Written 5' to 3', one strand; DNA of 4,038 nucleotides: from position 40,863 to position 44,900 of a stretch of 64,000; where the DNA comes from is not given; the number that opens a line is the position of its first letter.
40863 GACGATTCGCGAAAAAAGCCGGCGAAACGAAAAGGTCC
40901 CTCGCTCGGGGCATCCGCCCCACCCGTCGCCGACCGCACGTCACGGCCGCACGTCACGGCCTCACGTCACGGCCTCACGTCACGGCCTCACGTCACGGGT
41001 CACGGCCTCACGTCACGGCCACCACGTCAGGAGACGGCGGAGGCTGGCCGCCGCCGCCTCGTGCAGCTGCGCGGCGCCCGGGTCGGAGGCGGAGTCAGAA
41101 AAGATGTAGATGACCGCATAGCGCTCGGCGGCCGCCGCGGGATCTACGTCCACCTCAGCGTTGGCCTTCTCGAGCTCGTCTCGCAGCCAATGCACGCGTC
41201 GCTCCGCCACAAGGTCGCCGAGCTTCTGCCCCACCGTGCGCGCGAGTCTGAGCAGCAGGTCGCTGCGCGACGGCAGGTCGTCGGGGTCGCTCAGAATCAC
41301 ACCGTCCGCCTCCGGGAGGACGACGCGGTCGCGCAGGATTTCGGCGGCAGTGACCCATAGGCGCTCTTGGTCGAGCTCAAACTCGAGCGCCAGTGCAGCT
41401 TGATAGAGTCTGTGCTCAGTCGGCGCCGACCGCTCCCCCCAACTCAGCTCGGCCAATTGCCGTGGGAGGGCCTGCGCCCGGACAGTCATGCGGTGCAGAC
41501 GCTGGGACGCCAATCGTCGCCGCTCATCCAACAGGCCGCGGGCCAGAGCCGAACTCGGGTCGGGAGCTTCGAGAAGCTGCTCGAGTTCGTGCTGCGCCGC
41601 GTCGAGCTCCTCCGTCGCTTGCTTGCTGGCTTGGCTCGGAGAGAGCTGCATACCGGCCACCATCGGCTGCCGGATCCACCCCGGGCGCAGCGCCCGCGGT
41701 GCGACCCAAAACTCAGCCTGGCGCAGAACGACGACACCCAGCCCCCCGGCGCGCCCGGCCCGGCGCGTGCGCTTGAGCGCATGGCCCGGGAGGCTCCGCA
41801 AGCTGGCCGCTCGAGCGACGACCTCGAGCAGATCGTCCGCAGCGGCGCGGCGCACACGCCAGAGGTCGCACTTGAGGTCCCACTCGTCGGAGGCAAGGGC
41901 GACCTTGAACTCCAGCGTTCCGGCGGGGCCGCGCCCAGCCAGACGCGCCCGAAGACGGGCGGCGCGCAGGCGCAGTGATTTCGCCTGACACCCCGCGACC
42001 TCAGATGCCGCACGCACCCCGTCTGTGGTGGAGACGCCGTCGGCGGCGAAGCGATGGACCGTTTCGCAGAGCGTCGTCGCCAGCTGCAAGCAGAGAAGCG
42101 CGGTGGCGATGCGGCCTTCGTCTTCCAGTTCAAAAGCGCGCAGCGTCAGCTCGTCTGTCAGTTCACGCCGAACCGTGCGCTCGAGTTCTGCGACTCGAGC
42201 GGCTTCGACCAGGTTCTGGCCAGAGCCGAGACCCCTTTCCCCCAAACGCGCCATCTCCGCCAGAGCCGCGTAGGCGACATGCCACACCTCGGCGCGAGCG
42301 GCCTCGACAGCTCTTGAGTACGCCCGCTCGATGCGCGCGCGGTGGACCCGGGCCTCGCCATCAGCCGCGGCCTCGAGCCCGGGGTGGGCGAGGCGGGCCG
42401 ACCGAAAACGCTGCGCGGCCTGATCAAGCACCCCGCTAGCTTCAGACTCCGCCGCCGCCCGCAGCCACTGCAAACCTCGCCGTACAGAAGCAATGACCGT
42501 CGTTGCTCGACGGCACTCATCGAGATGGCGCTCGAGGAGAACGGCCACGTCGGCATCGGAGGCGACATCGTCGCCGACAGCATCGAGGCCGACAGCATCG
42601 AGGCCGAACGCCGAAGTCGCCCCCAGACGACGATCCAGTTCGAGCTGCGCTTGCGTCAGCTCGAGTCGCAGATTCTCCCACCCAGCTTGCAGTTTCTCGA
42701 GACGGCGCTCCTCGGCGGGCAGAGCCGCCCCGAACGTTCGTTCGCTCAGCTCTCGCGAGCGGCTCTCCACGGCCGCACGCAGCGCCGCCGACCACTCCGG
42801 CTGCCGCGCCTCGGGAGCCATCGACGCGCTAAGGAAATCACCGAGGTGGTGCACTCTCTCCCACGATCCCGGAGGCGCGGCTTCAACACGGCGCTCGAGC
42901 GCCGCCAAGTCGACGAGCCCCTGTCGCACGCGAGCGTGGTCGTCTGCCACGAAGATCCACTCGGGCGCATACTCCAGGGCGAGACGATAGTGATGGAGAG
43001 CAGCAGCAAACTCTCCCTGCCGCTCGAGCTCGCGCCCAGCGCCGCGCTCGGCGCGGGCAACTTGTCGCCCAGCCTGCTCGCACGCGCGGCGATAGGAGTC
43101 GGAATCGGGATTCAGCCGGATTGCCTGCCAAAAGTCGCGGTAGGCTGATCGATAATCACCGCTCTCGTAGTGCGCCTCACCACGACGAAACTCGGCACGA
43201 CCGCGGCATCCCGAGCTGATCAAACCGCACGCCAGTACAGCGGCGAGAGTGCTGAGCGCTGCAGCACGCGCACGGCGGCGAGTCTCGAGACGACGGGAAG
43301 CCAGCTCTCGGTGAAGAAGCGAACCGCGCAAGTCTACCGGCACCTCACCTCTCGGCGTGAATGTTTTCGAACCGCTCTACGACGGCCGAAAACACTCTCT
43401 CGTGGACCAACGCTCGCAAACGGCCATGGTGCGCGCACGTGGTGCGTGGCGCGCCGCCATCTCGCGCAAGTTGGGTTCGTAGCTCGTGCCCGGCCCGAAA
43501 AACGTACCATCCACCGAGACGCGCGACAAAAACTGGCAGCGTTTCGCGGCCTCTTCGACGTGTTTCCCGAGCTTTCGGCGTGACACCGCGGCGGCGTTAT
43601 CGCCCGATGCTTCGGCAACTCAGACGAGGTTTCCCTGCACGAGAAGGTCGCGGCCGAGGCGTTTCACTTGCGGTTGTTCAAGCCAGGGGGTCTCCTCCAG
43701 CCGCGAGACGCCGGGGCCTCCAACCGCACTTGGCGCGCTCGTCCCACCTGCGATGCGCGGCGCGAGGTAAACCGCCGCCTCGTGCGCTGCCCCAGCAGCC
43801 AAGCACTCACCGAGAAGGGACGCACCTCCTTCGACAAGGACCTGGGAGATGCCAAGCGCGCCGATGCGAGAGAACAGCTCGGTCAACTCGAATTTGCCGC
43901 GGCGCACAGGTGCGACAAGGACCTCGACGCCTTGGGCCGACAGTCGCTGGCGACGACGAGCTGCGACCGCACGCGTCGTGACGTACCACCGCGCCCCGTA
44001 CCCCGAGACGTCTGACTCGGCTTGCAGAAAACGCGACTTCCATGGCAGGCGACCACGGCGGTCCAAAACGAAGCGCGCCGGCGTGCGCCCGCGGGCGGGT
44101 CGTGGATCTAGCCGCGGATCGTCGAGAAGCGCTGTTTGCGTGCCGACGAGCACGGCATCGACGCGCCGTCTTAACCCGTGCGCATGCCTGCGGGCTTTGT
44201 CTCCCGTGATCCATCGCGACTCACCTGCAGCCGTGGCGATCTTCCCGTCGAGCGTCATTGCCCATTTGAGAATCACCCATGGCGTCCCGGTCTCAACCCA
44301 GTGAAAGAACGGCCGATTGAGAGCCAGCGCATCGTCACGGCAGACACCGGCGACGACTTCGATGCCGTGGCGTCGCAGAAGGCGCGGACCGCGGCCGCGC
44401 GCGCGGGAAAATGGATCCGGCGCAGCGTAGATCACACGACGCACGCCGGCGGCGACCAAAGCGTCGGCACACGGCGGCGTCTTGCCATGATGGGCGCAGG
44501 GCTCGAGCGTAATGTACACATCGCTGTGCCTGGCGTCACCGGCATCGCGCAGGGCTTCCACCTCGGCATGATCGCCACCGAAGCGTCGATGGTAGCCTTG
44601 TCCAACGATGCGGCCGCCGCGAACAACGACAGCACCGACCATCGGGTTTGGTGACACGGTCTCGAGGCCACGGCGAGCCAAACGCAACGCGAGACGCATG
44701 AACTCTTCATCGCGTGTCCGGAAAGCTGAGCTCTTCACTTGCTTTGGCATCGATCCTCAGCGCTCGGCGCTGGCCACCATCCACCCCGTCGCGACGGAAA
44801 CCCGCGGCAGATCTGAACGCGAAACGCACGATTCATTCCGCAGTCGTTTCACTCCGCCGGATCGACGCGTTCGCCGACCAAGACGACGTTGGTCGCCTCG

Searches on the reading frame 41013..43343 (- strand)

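Call 22: search_protein_families(library=pfam, proteins=[window:41013-43343:-], max_evalue=0.001)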
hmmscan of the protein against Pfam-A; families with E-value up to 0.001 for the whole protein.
window:41013-43343:- (776 aa): 3 families
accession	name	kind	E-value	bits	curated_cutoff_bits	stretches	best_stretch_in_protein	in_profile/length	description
PF00515.34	TPR_1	-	4.5e-10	39.4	27.8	1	50-80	3-33/34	Tetratricopeptide repeat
PF07719.23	TPR_2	-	9.8e-06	25.8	27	0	52-80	5-33/34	Tetratricopeptide repeat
PF13414.12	TPR_11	-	0.00029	20.9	26.8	0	55-83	1-29/42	TPR repeat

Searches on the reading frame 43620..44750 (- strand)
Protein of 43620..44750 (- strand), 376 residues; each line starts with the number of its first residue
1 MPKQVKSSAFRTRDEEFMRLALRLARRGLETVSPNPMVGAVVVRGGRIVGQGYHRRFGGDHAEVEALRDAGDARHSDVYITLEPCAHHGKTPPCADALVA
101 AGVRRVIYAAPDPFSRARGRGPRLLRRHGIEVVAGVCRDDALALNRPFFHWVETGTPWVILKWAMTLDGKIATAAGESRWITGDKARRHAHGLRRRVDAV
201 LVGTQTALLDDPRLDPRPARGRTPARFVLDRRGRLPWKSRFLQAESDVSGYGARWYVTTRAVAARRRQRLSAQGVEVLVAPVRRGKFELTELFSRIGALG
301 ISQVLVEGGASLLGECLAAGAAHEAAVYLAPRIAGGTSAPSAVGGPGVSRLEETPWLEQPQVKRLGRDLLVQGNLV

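Call 22: search_protein_families(library=pfam, proteins=[window:43620-44750:-], max_evalue=0.001)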
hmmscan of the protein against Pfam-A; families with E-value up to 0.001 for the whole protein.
window:43620-44750:- (376 aa): 3 families
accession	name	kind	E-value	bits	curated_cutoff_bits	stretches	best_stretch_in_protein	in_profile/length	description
PF01872.23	RibD_C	-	1.5e-40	139.5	24.1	1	157-370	1-196/197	RibD C-terminal domain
PF00383.29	dCMP_cyt_deam_1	-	5e-18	65.3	25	1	12-109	2-101/102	Cytidine and deoxycytidylate deaminase zinc-binding region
PF14437.12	MafB19-deam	-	8.5e-10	39.1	27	1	14-113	3-104/142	MafB19-like deaminase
